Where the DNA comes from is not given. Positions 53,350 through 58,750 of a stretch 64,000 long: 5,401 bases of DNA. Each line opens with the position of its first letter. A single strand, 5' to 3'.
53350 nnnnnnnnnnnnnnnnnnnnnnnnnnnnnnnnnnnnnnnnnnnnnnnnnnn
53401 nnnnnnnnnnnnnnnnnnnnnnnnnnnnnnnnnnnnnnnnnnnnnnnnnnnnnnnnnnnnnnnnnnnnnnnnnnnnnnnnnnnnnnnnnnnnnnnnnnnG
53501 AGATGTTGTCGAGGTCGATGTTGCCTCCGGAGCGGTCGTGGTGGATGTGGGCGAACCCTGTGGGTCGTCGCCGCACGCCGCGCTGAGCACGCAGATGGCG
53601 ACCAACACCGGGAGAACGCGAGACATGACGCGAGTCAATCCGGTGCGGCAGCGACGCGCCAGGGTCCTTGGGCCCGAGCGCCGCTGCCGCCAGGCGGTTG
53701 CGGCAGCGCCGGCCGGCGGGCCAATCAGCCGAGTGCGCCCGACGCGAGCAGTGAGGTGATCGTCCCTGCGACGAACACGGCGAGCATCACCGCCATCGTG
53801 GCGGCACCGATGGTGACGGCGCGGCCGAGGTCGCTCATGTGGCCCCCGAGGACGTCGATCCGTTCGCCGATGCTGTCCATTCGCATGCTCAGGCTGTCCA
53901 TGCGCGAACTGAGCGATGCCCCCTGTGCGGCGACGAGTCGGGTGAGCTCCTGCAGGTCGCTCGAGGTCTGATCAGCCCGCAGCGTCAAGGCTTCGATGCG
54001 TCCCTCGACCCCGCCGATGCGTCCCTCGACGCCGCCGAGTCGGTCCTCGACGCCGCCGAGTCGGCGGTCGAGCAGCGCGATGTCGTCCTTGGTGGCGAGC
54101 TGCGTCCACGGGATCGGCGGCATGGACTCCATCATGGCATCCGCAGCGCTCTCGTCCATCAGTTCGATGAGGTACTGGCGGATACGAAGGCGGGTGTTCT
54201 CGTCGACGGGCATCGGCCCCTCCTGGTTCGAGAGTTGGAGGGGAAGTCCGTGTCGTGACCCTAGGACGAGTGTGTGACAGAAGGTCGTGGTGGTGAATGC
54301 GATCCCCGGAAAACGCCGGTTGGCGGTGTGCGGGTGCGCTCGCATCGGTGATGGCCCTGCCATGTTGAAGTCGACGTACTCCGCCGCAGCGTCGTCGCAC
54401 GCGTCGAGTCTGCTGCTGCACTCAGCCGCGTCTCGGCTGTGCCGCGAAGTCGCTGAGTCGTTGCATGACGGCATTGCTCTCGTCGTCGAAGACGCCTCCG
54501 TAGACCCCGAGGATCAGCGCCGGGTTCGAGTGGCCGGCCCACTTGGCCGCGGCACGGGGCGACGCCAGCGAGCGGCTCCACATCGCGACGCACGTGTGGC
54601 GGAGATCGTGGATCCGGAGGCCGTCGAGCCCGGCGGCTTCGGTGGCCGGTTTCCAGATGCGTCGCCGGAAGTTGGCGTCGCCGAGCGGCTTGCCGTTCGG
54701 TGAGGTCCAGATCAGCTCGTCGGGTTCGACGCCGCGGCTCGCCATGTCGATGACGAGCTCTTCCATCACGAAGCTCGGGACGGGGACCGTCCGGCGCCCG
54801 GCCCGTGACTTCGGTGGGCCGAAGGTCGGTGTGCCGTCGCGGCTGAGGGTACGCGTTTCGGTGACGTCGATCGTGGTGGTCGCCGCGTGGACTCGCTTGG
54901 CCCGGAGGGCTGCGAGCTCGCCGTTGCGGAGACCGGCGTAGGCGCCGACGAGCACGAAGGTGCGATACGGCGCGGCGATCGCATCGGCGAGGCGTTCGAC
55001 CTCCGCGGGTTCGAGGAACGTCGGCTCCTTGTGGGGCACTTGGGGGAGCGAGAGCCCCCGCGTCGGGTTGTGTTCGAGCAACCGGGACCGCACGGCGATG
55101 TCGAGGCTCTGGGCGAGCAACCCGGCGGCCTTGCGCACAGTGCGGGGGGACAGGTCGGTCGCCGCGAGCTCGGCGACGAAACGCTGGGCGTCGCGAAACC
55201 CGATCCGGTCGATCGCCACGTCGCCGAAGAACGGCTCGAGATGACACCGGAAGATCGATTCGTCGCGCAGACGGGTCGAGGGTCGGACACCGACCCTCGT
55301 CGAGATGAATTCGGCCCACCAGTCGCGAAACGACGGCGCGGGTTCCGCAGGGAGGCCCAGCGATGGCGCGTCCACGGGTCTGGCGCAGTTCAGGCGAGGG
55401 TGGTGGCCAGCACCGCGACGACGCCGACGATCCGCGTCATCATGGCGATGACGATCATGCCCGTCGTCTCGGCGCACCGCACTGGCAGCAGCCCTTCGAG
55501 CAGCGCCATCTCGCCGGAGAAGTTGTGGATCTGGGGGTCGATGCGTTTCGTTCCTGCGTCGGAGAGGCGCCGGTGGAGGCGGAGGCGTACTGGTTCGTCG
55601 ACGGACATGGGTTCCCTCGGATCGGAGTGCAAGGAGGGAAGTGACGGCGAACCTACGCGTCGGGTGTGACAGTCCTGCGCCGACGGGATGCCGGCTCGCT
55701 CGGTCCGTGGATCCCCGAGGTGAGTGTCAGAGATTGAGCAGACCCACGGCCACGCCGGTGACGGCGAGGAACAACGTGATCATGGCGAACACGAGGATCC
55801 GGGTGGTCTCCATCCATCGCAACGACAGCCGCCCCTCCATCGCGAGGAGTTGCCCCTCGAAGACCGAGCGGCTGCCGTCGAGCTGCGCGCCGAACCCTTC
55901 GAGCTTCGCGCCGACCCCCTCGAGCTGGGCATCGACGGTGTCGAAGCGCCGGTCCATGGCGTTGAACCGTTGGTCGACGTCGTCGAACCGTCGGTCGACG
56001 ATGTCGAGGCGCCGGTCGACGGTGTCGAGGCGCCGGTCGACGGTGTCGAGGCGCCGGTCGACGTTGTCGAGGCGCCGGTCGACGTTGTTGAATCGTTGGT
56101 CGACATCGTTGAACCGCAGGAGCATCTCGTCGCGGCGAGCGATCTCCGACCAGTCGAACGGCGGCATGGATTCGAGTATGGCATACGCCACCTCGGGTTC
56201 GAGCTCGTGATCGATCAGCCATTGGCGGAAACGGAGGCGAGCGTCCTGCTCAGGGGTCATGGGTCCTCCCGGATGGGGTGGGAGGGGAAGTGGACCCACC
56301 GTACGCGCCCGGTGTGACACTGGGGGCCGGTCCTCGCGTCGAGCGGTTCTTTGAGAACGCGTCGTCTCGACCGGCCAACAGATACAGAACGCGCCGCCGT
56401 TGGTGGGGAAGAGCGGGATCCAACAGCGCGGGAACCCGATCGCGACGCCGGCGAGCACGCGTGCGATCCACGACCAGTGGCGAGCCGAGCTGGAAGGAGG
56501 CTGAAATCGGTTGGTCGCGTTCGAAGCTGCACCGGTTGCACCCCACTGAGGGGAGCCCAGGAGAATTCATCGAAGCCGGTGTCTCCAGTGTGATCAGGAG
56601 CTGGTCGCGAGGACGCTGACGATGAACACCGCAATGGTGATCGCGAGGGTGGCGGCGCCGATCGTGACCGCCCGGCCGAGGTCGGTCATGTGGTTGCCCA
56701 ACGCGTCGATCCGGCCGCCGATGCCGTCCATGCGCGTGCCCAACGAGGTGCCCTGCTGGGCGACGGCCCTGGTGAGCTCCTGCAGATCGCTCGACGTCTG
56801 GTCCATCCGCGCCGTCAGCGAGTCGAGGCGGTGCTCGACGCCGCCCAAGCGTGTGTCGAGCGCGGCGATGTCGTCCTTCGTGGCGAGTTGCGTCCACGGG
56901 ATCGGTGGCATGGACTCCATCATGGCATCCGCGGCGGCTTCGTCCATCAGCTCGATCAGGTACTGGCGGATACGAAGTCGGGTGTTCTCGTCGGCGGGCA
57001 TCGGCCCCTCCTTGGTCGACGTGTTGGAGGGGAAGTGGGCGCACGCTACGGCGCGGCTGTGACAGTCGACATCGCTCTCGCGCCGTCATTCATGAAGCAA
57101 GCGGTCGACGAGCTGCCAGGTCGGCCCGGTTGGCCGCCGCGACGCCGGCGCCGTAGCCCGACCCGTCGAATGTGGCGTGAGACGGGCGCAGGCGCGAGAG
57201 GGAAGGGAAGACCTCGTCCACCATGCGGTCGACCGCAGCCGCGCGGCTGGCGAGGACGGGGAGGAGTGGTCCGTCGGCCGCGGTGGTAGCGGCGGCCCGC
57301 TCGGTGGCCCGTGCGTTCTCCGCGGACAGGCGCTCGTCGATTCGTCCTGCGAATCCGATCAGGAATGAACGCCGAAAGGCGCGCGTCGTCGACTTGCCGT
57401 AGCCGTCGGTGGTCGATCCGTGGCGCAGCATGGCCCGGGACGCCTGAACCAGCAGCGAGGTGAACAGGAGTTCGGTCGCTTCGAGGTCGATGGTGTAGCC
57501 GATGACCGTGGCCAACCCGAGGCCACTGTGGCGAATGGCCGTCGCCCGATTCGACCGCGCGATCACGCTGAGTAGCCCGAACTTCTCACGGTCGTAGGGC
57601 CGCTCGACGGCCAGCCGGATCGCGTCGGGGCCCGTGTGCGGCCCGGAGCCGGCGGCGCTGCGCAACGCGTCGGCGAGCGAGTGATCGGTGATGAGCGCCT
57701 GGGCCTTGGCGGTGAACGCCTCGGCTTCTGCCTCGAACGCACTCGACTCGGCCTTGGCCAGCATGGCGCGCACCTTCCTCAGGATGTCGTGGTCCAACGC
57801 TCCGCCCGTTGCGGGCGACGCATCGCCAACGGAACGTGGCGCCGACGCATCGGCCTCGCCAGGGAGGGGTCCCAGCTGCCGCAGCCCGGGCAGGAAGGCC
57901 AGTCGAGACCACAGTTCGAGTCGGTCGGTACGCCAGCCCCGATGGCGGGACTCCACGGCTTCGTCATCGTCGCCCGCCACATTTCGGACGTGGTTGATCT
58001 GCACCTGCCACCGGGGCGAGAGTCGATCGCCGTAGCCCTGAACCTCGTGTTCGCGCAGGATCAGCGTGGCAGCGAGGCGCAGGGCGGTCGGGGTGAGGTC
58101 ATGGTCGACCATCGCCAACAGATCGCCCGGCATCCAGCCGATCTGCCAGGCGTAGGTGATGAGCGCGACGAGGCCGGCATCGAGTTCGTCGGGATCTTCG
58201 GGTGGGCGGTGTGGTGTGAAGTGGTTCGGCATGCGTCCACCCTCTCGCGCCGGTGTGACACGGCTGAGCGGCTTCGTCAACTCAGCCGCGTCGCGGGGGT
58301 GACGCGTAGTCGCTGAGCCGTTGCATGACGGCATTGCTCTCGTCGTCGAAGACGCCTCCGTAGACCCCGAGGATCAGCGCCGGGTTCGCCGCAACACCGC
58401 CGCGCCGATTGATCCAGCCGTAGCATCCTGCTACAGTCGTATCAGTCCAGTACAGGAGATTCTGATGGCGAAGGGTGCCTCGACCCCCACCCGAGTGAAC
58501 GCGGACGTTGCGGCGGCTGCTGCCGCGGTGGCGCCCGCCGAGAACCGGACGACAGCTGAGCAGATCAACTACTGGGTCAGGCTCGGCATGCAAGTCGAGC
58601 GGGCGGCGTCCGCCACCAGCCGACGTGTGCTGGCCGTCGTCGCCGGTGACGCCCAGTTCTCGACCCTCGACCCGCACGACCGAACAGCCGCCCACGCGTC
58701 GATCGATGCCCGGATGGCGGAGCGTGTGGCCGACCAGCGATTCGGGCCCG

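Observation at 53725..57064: Four paralogous tail-anchored coiled-coil genes interleaved with an integrase, each with its own copy of one upstream module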

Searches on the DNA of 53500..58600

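Call 28: search_rna_families(source=window, start=53500, end=58600, threshold=evalue, max_evalue=10)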
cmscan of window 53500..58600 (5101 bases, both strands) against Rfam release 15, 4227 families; matches with E-value up to 10: 6.
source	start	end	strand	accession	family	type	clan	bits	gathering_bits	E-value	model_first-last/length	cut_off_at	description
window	56373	56462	-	RF02228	sX9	Gene; sRNA;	-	21.8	44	0.94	1-76/76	no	Xanthomonas sRNA sX9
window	57919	57971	-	RF01305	sR51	Gene; snRNA; snoRNA; CD-box;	-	19.5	38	1.4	1-56/56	no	Small nucleolar RNA sR51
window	55930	56008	+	RF02717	sno_ncR4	Gene; snRNA; snoRNA; CD-box;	-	18.7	103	2.3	1-82/82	no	Small nucleolar RNA ncR4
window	54561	54606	+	RF01533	TB10Cs4H3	Gene; snRNA; snoRNA; HACA-box;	-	17.8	45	7.3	1-67/67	no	Trypanosomatid snoRNA TB10Cs4H3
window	57025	57065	+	RF02040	HOTTIP_1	Gene; lncRNA;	-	17.2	50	2.7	1-57/57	no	HOXA transcript at the distal tip, conserved region 1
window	55721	55743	+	RF03092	Ocean-VII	Gene; sRNA;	-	16.9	53.5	0.21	1-41/41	no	Ocean-VII RNA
